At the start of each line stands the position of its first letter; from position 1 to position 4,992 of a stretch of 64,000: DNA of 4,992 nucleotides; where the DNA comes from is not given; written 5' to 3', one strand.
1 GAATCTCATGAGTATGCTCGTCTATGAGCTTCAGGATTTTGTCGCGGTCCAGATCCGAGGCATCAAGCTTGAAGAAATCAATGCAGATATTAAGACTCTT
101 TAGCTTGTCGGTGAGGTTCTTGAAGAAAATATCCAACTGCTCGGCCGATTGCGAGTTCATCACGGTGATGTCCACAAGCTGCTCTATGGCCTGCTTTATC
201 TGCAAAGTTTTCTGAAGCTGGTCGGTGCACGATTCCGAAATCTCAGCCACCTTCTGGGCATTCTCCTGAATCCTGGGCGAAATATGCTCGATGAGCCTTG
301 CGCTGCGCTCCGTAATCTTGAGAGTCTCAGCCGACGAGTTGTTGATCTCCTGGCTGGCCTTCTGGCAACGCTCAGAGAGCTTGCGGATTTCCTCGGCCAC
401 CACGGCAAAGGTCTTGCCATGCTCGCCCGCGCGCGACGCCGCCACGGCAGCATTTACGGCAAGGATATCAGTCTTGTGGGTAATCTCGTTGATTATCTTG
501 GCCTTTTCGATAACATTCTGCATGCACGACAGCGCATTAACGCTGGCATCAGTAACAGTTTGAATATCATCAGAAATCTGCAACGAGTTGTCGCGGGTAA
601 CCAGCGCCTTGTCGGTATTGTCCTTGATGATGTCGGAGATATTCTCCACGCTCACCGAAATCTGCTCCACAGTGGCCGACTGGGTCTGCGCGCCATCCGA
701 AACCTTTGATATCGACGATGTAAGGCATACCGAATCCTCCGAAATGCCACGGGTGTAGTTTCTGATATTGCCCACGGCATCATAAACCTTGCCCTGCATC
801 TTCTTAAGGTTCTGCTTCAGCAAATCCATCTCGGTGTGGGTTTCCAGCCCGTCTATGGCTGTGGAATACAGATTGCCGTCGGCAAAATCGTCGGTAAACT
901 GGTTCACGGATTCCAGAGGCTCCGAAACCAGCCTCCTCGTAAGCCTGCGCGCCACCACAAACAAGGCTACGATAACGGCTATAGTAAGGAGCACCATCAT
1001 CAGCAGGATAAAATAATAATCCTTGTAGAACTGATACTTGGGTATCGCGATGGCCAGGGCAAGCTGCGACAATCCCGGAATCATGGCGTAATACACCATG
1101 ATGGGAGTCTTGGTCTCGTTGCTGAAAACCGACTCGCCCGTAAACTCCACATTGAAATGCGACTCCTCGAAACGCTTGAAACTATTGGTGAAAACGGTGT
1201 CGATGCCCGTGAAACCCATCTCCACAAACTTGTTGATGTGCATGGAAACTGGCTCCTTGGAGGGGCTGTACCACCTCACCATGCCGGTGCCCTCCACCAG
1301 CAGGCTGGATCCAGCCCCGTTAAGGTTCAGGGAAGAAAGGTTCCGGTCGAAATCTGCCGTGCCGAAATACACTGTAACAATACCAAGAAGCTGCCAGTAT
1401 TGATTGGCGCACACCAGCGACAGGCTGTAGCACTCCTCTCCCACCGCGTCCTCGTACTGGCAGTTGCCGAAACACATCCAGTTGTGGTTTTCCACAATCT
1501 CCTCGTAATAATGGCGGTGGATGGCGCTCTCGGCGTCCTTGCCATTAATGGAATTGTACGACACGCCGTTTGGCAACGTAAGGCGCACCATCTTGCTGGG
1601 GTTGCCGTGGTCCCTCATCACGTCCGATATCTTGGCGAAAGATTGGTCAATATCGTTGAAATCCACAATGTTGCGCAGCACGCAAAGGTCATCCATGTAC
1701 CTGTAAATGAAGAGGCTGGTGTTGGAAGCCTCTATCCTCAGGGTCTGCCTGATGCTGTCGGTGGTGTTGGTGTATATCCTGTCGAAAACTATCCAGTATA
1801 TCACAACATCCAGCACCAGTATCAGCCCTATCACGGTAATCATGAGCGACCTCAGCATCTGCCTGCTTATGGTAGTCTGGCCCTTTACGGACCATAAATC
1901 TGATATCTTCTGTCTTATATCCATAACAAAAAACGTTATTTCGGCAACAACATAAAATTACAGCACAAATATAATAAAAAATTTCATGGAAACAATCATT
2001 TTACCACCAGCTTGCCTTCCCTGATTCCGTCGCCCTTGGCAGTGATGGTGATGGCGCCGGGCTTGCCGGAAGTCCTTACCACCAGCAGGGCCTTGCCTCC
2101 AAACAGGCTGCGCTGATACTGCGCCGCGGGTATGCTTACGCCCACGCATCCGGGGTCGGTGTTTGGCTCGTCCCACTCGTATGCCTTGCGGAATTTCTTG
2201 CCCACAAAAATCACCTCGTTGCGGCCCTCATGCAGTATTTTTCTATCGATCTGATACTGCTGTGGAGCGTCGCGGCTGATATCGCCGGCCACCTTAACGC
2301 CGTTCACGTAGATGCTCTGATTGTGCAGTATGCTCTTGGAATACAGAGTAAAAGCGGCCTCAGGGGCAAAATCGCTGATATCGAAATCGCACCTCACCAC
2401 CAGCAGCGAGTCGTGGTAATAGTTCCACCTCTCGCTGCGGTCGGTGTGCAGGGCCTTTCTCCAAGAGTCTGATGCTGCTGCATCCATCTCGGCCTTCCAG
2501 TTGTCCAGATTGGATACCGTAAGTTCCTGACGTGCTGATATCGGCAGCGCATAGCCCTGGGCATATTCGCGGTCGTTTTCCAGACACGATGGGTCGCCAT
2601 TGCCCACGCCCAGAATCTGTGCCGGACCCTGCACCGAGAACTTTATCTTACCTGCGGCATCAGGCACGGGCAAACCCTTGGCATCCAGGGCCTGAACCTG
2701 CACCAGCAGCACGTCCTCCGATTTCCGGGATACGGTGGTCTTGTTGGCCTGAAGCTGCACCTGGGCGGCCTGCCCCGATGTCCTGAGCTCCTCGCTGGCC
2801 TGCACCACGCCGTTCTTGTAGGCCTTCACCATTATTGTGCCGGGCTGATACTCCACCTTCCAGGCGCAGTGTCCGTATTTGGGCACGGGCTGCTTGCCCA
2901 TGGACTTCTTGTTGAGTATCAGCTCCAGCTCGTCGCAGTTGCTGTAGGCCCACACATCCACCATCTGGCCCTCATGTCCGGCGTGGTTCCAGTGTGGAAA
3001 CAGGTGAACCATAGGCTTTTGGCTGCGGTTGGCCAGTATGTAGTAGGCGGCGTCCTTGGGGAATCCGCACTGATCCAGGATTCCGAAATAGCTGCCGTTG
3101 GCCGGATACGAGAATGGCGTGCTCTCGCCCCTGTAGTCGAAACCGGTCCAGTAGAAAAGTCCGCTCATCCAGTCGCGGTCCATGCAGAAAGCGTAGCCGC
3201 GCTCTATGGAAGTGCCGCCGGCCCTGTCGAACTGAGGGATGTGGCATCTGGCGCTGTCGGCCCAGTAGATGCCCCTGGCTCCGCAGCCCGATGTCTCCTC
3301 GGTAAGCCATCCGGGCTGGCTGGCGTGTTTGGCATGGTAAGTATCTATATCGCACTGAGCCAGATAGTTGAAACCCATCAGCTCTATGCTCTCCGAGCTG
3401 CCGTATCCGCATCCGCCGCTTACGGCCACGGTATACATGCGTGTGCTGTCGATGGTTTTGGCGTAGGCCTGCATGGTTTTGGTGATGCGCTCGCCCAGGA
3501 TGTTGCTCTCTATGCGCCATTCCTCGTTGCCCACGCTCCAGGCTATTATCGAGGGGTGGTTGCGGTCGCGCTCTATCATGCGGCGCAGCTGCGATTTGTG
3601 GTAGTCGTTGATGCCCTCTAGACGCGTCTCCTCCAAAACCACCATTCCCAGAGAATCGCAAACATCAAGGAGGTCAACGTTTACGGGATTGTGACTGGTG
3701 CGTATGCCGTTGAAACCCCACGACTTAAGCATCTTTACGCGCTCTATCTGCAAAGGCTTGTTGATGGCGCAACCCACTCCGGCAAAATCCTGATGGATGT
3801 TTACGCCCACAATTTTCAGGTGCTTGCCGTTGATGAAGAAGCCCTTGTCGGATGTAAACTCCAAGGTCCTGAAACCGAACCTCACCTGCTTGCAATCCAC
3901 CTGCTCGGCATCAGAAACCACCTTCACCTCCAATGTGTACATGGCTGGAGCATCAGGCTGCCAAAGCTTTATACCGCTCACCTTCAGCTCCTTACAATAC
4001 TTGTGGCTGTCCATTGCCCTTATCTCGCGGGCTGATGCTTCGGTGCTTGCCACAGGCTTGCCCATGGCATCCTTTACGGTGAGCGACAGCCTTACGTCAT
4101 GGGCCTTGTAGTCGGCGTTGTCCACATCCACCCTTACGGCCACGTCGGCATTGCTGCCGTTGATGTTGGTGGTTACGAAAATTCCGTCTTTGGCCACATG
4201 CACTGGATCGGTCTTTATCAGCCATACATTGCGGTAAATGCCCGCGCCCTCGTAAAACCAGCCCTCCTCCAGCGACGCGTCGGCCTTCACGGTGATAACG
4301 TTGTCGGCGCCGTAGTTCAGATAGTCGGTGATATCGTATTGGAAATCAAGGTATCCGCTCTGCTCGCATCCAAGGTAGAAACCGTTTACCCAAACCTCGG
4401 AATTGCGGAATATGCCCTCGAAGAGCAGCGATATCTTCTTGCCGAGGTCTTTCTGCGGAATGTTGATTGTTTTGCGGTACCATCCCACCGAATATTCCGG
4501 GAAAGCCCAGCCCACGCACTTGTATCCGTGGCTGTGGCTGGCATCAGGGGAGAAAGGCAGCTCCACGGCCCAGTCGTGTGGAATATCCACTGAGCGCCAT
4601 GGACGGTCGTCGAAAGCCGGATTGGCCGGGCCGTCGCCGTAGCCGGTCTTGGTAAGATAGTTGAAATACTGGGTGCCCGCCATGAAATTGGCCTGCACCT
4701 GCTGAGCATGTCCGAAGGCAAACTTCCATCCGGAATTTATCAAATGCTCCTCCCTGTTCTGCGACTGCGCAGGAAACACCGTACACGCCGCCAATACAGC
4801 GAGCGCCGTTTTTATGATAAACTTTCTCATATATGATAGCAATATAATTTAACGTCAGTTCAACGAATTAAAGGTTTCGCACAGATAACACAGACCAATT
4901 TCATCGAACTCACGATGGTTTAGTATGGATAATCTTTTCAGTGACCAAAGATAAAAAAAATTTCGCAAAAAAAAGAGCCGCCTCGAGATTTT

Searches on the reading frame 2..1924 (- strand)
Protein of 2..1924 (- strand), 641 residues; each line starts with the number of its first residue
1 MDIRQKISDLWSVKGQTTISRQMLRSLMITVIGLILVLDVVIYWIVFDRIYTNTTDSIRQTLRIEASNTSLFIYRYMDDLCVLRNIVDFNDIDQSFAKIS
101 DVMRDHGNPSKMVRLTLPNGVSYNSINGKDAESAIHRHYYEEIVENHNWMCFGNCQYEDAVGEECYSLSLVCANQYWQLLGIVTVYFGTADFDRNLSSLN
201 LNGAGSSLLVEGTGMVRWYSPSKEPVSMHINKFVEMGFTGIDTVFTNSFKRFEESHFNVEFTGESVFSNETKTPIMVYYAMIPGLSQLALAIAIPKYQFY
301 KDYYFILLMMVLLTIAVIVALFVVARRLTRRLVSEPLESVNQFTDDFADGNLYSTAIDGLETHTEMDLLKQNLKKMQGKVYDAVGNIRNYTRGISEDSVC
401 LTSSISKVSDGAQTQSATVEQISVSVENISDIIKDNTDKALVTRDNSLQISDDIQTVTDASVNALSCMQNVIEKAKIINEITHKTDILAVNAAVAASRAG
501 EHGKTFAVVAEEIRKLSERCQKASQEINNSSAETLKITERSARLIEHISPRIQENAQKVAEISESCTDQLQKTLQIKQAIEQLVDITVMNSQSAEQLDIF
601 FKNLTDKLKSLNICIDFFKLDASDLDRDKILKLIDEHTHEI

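Call 40: search_protein_families(library=pfam, proteins=[window:2-1924:-], max_evalue=0.01)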
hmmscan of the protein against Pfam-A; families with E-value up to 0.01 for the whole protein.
window:2-1924:- (641 aa): 1 family
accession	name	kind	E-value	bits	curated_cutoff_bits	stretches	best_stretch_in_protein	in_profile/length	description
PF00015.26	MCPsignal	-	4.8e-23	82.3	34.6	1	463-597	31-161/172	Methyl-accepting chemotaxis protein (MCP) signalling domain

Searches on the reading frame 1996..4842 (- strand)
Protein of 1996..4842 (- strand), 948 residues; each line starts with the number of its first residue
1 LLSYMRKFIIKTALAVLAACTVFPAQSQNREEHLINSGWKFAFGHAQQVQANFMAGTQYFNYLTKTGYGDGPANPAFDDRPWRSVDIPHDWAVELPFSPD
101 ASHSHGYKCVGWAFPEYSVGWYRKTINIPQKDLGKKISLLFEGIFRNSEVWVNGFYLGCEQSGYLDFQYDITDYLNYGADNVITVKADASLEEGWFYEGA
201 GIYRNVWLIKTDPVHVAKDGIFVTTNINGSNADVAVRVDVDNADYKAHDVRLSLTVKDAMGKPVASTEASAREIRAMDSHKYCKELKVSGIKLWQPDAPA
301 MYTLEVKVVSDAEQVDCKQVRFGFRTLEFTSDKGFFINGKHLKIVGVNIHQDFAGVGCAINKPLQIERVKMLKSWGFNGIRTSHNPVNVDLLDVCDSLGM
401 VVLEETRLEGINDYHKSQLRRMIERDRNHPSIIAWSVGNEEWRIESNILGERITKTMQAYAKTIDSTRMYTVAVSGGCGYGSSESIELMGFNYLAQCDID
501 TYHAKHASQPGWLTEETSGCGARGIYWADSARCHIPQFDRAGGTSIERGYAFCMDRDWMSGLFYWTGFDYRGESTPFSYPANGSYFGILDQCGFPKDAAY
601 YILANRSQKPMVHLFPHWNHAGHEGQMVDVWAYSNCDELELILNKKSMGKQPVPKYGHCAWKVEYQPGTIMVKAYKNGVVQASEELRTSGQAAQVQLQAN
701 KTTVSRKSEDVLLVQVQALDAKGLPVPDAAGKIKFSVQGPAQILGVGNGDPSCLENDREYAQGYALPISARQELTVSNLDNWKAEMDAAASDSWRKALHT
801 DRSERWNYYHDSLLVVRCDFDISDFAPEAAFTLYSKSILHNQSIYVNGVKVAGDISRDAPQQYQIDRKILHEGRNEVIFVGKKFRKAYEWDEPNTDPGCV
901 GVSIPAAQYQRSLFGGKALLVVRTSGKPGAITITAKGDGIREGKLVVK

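Call 40: search_protein_families(library=pfam, proteins=[window:1996-4842:-], max_evalue=0.01)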
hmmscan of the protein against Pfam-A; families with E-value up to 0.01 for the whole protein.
window:1996-4842:- (948 aa): 8 families
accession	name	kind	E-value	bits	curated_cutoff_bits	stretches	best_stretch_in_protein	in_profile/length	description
PF02836.23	Glyco_hydro_2_C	-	6.8e-28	98.1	21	2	332-412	5-85/302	Glycosyl hydrolases family 2, TIM barrel domain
PF18565.7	Glyco_hydro2_C5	-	5.9e-25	87.6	32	2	696-763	2-73/103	Glycoside hydrolase family 2 C-terminal domain 5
PF02837.24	Glyco_hydro_2_N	-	4.4e-23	82.5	28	1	82-211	23-168/169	Glycosyl hydrolases family 2, sugar binding domain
PF16355.11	DUF4982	-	6.5e-20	71.3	23.9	1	625-680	1-59/61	Domain of unknown function (DUF4982)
PF00703.27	Glyco_hydro_2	-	2.3e-17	64.2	23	1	220-325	5-109/109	Glycosyl hydrolases family 2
PF22666.2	Glyco_hydro_2_N2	-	4.9e-08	33.6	27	1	121-194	51-124/167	Glycosyl hydrolase 2 galactose-binding domain-like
PF21467.3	BetaGal_gal-bd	-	3.4e-05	24.3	27.3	1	120-158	2-38/62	Beta-galactosidase, galactose-binding domain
PF13364.12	BetaGal_ABD2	-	0.00038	21.6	23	1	117-189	34-108/112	Beta-galactosidase second all-beta domain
